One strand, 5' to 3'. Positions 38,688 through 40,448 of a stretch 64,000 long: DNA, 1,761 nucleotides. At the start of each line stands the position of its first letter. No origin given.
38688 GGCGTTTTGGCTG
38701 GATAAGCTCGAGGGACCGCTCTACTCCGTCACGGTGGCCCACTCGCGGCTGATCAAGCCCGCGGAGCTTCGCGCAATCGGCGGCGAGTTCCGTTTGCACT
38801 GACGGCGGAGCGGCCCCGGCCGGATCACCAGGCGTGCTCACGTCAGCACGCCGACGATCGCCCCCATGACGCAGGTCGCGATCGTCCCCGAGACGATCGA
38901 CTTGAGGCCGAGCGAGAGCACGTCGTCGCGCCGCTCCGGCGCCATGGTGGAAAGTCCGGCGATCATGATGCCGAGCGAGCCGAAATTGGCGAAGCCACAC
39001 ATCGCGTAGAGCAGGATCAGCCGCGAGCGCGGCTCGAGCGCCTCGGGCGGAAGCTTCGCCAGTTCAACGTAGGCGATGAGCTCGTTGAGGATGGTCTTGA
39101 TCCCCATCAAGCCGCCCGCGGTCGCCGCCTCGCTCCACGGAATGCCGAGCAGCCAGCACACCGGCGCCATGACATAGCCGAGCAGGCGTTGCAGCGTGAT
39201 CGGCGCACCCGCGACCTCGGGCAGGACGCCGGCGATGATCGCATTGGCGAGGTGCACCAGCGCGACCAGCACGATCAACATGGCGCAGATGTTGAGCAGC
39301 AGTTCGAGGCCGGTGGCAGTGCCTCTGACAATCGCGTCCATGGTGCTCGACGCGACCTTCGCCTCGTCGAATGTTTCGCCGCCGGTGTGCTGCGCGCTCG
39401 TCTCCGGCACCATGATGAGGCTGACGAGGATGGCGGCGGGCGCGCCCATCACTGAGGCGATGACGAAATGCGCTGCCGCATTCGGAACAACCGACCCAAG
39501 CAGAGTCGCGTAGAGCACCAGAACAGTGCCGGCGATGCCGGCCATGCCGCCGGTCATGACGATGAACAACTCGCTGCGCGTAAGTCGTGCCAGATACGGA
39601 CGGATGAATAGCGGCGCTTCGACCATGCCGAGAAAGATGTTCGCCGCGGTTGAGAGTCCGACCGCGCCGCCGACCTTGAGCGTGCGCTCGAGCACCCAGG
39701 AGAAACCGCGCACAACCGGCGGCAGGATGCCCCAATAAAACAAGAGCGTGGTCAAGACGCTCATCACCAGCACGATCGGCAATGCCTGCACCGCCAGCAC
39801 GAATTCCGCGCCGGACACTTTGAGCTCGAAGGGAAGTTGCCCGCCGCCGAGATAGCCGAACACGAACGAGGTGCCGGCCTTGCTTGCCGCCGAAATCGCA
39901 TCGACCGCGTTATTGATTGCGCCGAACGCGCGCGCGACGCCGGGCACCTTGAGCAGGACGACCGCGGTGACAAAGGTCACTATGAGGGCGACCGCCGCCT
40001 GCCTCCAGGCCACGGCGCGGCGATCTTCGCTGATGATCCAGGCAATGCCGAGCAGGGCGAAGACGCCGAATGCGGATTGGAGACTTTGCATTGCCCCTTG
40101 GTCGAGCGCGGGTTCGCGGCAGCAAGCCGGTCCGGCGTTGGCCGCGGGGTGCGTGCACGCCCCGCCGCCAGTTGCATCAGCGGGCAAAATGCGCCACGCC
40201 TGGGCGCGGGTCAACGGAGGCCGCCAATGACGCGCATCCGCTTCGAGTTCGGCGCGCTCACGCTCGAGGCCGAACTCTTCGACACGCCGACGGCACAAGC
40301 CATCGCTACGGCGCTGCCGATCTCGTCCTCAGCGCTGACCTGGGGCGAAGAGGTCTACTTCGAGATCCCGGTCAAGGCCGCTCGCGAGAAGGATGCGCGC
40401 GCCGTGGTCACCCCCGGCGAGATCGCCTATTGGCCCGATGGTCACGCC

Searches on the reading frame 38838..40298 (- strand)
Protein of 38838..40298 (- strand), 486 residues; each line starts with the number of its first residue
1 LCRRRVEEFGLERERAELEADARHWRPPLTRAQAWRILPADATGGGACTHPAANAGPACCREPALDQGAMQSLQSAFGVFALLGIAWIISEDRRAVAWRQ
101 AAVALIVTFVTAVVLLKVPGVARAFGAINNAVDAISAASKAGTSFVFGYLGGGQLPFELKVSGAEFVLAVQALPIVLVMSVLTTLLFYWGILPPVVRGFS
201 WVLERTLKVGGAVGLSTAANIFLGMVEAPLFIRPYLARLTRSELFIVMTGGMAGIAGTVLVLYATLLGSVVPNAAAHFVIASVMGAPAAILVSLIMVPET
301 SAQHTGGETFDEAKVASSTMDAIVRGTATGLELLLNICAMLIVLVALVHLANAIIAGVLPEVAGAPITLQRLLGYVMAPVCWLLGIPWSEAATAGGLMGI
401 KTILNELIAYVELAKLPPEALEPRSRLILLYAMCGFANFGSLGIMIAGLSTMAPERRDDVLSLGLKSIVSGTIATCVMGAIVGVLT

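Call 48: search_protein_families(library=pfam, proteins=[window:38838-40298:-])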
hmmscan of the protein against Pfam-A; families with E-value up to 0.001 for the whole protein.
window:38838-40298:- (486 aa): 3 families
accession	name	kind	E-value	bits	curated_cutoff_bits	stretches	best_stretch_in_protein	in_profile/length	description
PF07662.18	Nucleos_tra2_C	-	9.5e-68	228.5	32.3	1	277-483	1-213/213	Na+ dependent nucleoside transporter C-terminus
PF01773.25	Nucleos_tra2_N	-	6.2e-19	68.7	27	1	77-150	1-74/74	Na+ dependent nucleoside transporter N-terminus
PF07670.19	Gate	-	2.2e-12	47.8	29.6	1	170-269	2-103/104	Nucleoside recognition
